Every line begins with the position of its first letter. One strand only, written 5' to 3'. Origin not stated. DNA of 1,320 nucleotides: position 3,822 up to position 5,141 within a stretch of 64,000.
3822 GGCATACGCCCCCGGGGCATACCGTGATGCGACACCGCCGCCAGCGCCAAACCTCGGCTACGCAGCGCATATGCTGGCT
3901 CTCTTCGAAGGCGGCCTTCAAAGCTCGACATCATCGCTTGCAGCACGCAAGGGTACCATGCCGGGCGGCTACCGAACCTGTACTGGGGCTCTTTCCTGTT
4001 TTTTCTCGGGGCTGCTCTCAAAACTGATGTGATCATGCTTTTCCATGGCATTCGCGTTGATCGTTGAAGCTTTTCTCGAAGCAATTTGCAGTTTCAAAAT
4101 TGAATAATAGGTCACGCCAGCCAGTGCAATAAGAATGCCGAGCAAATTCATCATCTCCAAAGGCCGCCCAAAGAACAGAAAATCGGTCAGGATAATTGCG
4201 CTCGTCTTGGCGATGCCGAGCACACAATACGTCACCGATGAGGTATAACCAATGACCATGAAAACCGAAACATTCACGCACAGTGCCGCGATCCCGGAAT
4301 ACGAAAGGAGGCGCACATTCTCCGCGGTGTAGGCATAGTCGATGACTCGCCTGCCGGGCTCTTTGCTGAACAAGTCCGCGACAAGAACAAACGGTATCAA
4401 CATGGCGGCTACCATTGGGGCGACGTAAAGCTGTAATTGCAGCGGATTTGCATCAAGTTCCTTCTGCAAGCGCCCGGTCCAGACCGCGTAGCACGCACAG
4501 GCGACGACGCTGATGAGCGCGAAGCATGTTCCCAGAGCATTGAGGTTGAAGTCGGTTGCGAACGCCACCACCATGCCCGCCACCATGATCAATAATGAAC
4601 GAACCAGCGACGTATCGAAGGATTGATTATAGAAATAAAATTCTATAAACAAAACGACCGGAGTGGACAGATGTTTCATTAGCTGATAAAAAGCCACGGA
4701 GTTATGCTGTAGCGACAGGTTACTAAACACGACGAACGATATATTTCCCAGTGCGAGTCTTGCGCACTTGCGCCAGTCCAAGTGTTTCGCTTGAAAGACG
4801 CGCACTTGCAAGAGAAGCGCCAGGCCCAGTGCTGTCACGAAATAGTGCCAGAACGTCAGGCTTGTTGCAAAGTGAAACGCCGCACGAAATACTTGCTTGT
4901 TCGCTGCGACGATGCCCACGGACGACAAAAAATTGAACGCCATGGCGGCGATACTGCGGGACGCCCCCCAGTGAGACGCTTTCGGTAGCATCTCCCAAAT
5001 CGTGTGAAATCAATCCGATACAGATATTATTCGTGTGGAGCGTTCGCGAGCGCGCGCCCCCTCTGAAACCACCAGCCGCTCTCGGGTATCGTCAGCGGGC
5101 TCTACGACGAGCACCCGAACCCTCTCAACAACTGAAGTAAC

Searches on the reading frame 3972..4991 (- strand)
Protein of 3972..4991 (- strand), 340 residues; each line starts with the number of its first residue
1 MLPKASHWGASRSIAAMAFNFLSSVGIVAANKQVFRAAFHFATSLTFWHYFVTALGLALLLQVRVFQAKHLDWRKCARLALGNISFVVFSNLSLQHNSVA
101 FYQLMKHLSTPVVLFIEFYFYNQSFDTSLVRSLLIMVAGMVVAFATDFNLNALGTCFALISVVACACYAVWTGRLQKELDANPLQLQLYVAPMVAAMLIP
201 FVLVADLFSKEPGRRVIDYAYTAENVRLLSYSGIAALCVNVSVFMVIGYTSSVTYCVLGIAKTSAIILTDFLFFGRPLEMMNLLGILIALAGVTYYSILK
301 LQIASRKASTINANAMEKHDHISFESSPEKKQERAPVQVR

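Call 13: list_cluster_members(proteins=[window:3972-4991:-, window:10942-12618:+, window:35009-36559:-, window:42864-45182:-, window:49381-51699:+, window:54046-55134:+, window:60116-61114:-, window:34182-34832:+])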
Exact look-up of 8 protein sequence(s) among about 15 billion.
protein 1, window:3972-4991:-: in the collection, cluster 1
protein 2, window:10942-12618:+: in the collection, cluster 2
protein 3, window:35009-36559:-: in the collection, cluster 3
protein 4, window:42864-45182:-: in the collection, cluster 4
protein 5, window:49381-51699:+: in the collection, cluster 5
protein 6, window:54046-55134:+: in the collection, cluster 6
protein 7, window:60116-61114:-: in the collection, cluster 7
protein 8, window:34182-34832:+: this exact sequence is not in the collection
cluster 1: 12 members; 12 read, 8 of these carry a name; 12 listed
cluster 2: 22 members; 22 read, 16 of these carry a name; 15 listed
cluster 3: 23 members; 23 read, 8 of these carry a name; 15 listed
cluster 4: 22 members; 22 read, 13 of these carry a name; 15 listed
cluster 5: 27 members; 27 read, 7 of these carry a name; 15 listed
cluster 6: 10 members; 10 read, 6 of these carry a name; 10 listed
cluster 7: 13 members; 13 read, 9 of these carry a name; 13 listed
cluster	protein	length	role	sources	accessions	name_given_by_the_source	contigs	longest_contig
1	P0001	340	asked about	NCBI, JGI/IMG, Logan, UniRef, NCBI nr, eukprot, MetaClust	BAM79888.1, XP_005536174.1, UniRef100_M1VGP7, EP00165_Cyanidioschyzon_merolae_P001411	similar to glucose-6-phosphate/phosphate translocator [Cyanidioschyzon merolae strain 10D] | Similar to glucose-6-phosphate/phosphate translocator n=1 Tax=Cyanidioschyzon merolae ... | XP_005536174.1 similar to glucose-6-phosphate/phosphate translocator [Cyanidioschyzon ...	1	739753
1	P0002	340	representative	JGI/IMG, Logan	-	solute carrier family 35 protein E3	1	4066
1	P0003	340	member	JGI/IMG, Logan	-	solute carrier family 35 protein E3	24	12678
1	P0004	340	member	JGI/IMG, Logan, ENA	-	solute carrier family 35 protein E3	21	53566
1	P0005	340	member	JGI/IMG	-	solute carrier family 35 protein E3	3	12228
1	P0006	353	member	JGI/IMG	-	solute carrier family 35 protein E3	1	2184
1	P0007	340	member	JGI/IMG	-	solute carrier family 35 protein E3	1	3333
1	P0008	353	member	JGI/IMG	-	solute carrier family 35 protein E3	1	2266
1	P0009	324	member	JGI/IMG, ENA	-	-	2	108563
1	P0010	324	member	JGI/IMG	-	-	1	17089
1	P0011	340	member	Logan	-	-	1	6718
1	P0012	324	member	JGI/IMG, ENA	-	-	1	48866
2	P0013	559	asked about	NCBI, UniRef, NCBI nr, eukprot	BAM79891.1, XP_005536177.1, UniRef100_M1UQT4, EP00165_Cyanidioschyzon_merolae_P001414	hypothetical protein, conserved [Cyanidioschyzon merolae strain 10D] | Uncharacterized protein n=1 Tax=Cyanidioschyzon merolae (strain NIES-3377 / 10D) ... | XP_005536177.1 hypothetical protein, conserved [Cyanidioschyzon merolae strain 10D]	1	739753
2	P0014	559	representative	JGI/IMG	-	hypothetical protein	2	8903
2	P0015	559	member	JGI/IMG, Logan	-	hypothetical protein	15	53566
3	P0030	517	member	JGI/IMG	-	hypothetical protein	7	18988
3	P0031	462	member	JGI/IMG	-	hypothetical protein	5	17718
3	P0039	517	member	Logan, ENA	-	-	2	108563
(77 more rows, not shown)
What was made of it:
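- Organism and locus: exact protein matches to C. merolae 10D CMH genes on the 739,753-bp chromosome (call 13).
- Tried and rejected: The organism was identified from other ORFs (call 13).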

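Call 16: find_encoding_contigs(protein=P0039, flank=10000, max_places=6)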
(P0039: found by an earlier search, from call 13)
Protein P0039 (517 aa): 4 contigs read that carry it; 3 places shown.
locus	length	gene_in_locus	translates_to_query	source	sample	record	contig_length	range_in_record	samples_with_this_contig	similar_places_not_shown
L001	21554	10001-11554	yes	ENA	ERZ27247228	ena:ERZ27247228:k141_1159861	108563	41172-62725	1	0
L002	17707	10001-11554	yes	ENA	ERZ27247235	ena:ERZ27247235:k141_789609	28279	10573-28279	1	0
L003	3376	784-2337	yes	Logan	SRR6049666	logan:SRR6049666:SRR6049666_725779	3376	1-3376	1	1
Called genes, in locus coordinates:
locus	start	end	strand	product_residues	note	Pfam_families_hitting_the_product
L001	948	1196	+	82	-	-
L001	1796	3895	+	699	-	PF01416:PseudoU_synth_1 (faint)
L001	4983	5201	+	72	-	-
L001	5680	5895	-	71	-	-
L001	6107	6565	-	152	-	-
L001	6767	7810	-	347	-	PF00970:FAD_binding_6, PF00175:NAD_binding_1, PF08030:NAD_binding_6 (faint)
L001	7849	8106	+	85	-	-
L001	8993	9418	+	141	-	-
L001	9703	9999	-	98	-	-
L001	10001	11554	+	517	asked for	-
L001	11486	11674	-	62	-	-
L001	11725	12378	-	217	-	-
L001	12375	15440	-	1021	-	-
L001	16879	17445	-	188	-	-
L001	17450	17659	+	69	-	-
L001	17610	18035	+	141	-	-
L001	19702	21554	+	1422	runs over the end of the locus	PF02463:SMC_N, PF13476:AAA_23, PF13304:AAA_21 (faint)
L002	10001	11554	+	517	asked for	-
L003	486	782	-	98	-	-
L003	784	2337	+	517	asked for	-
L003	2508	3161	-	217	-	-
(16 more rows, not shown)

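Call 53: find_encoding_contigs(protein=P0031, flank=10000, max_places=4)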
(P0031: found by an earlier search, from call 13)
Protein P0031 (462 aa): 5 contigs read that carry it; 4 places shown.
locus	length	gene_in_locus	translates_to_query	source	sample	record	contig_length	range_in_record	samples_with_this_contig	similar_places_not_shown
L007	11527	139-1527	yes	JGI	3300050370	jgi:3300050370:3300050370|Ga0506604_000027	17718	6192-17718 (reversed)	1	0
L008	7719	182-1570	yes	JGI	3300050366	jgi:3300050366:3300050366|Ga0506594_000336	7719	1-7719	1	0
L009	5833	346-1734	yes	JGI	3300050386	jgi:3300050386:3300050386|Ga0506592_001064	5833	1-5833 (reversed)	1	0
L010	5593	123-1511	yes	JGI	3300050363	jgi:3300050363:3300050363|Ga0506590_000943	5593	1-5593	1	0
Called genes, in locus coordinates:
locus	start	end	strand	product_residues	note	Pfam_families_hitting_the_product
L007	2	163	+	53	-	?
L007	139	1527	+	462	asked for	-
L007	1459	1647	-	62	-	-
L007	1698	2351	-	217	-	-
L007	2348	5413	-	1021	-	-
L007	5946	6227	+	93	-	-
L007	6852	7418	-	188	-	-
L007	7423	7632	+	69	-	-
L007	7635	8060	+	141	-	-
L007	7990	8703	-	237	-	-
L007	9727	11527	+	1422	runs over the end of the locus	PF02463:SMC_N, PF13476:AAA_23, PF13304:AAA_21 (faint)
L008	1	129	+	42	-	?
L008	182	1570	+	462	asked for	-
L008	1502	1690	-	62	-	-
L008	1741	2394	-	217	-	-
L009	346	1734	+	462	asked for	-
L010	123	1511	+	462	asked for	-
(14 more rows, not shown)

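Call 54: find_encoding_contigs(protein=P0030, flank=10000, max_places=4)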
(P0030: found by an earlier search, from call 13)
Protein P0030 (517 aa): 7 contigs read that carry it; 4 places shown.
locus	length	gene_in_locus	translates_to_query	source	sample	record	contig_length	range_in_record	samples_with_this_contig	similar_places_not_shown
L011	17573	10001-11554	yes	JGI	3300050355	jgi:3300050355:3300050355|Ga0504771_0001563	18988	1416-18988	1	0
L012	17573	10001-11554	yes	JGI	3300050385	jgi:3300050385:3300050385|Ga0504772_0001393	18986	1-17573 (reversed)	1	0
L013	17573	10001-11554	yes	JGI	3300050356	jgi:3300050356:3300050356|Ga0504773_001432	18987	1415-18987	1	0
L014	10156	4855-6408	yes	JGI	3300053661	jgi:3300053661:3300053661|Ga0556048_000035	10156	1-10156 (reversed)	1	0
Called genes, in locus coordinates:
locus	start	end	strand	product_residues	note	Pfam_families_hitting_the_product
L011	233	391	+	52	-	-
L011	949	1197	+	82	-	-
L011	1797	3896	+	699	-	PF01416:PseudoU_synth_1 (faint)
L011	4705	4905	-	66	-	-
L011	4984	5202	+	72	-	-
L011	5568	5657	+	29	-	-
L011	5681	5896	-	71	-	-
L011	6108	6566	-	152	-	-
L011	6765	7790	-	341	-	PF00970:FAD_binding_6, PF08030:NAD_binding_6 (faint), PF00175:NAD_binding_1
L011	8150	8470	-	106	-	-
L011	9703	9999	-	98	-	-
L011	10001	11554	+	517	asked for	-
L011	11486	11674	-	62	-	-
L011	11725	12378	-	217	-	-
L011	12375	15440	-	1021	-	-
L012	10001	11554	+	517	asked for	-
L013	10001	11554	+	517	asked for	-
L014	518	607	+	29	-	-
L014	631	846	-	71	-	-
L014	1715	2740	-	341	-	PF00970:FAD_binding_6, PF08030:NAD_binding_6 (faint), PF00175:NAD_binding_1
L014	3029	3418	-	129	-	-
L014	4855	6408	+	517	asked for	-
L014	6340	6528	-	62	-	-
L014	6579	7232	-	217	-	-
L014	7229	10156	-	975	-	?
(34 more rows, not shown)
